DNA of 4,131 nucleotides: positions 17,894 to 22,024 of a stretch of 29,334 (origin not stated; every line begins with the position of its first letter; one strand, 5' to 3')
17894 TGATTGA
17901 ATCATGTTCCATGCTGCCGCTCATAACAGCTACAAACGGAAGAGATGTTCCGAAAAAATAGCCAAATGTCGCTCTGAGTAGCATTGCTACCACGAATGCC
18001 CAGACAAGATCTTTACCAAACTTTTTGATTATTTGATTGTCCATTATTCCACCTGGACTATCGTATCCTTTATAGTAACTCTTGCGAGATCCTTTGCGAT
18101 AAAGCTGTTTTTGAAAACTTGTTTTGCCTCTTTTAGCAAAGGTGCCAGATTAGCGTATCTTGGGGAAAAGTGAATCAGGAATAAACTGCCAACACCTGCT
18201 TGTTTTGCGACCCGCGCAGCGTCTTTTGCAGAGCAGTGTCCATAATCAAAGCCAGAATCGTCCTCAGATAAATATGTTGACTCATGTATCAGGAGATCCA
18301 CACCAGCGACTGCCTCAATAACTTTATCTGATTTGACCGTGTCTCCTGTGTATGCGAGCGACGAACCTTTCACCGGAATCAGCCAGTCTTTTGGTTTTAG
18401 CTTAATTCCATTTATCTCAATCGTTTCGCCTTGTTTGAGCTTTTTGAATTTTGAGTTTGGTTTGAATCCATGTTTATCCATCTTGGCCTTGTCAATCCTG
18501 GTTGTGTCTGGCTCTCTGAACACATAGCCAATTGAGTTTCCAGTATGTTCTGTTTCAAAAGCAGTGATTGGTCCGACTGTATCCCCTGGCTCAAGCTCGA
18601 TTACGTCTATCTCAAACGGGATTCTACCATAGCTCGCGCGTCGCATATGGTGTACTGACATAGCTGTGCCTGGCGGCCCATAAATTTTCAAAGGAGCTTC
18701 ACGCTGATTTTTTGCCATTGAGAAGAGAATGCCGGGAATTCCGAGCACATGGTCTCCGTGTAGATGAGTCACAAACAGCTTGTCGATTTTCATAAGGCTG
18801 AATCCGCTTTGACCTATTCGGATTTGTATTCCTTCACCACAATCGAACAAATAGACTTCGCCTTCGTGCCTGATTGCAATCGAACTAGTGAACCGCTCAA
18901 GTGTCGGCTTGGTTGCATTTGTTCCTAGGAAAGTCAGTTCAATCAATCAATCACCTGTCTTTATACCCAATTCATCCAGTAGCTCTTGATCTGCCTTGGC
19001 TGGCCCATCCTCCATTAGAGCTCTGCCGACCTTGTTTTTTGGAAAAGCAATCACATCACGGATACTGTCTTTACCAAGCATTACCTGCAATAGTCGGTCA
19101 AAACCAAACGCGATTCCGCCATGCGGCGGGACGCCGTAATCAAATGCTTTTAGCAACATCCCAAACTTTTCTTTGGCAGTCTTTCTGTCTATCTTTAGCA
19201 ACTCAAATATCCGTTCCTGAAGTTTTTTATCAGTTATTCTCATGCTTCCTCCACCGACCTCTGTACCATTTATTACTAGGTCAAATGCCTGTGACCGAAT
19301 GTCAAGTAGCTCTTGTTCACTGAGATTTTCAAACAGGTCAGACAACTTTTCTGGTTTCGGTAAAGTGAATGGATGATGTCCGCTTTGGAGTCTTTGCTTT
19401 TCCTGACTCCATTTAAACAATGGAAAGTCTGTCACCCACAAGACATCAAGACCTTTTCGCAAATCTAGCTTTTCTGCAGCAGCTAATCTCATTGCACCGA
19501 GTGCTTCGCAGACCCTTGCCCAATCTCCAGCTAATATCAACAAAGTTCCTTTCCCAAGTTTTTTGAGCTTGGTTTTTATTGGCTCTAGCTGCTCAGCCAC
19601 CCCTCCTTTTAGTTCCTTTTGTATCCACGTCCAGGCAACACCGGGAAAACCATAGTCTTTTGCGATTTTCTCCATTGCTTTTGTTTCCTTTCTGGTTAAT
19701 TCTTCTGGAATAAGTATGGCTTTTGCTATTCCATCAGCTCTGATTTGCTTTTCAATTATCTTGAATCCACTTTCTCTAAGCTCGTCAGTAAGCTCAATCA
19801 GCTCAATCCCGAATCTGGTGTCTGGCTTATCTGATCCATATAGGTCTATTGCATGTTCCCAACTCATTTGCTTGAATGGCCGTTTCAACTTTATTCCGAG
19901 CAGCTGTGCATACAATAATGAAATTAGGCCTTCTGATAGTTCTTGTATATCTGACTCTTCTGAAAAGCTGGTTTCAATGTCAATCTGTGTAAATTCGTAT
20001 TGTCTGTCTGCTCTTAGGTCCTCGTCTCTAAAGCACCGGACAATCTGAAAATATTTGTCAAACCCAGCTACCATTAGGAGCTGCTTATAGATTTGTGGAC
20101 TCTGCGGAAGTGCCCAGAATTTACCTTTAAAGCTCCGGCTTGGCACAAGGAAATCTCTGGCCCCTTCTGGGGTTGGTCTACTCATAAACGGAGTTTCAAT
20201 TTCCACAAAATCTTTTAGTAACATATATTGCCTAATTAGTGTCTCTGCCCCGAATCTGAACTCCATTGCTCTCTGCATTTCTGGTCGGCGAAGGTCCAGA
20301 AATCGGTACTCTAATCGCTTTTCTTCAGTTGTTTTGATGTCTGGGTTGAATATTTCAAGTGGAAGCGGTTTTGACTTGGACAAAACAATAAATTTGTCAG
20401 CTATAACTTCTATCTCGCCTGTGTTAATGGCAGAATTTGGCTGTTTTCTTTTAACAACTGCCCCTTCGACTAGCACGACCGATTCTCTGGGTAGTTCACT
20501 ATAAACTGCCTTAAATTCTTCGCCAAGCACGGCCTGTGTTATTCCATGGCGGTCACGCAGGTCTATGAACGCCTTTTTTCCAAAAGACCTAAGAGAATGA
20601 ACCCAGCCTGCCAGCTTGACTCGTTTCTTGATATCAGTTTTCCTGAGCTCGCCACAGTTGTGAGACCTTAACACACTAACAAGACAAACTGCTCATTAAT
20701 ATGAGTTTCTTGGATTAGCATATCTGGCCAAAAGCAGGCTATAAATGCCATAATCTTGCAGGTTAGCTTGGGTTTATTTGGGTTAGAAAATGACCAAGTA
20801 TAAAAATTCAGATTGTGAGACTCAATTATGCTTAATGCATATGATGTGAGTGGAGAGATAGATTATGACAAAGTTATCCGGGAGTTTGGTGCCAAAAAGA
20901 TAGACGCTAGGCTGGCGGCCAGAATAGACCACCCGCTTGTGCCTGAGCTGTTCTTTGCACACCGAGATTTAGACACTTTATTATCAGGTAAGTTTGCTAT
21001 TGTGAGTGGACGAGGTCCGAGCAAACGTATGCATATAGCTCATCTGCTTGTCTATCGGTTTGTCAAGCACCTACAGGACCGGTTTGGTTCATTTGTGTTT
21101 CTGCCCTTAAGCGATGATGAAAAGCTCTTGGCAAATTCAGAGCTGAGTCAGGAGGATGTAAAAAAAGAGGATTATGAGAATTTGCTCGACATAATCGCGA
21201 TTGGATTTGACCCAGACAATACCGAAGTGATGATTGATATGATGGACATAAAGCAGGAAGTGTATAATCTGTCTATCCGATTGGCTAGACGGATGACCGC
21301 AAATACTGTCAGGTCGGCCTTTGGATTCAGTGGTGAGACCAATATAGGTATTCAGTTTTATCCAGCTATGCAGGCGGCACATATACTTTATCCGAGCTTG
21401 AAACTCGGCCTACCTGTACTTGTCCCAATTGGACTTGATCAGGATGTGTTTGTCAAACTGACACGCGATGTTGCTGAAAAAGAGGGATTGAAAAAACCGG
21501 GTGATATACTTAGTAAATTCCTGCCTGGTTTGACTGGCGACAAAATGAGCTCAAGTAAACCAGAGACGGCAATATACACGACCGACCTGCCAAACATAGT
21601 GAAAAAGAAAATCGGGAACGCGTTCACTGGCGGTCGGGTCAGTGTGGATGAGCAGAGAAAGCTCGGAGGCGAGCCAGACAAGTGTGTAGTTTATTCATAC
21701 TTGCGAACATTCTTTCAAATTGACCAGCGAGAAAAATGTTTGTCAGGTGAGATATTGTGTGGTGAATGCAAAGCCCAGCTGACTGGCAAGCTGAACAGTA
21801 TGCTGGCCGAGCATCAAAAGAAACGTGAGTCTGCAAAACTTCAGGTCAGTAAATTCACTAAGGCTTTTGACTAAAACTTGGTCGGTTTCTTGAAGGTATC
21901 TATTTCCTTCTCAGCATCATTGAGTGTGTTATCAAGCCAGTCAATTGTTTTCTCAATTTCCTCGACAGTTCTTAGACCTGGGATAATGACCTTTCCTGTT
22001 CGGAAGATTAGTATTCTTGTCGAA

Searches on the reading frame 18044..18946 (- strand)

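Call 8: search_protein_families(library=pfam, proteins=[window:18044-18946:-], max_evalue=0.001)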
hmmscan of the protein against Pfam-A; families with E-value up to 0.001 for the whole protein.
window:18044-18946:- (300 aa): 4 families
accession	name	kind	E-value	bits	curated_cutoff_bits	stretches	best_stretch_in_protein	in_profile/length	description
PF12706.13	Lactamase_B_2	-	2.1e-19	70.3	27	2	188-260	128-200/200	Beta-lactamase superfamily domain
PF00753.33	Lactamase_B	-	6.1e-12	46.3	22.7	1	18-135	4-127/196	Metallo-beta-lactamase superfamily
PF13691.12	Lactamase_B_4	-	3.3e-06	27.1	27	1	12-69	4-63/63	tRNase Z endonuclease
PF23023.1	Anti-Pycsar_Apyc1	-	0.00065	19.7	50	1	23-78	23-78/250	Anti-Pycsar protein Apyc1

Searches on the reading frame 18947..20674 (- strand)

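Call 8: search_protein_families(library=pfam, proteins=[window:18947-20674:-], max_evalue=0.001)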
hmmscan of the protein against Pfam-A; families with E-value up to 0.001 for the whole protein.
window:18947-20674:- (575 aa): 3 families
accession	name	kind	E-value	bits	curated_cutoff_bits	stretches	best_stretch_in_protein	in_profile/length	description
PF00152.25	tRNA-synt_2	-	3.7e-109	364.9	25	1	117-548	2-308/308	tRNA synthetases class II (D, K and N)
PF01336.31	tRNA_anti-codon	-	2e-16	60.1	27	1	19-98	1-75/75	OB-fold nucleic acid binding domain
PF02938.19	GAD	-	1.5e-06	28.8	23.4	1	307-392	1-95/95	GAD domain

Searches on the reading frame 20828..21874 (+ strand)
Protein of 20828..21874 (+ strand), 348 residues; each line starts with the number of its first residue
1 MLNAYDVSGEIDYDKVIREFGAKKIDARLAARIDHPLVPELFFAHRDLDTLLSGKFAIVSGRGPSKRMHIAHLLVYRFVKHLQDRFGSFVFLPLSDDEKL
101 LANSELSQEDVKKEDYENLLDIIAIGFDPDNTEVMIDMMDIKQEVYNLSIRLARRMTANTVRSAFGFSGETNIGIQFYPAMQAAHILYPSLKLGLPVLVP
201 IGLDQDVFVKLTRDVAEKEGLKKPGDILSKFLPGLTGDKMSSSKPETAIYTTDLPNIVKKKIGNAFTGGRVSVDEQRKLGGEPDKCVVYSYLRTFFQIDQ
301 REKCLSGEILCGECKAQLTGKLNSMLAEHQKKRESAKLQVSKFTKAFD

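Call 96: search_protein_families(library=pfam, proteins=[window:20828-21874:+], max_evalue=0.001)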
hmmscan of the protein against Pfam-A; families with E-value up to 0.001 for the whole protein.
window:20828-21874:+ (348 aa): 1 family
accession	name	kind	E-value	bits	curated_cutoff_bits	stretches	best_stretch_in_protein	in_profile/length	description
PF00579.31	tRNA-synt_1b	-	1.3e-26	94.1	21.1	1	54-326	4-291/292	tRNA synthetases class I (W and Y)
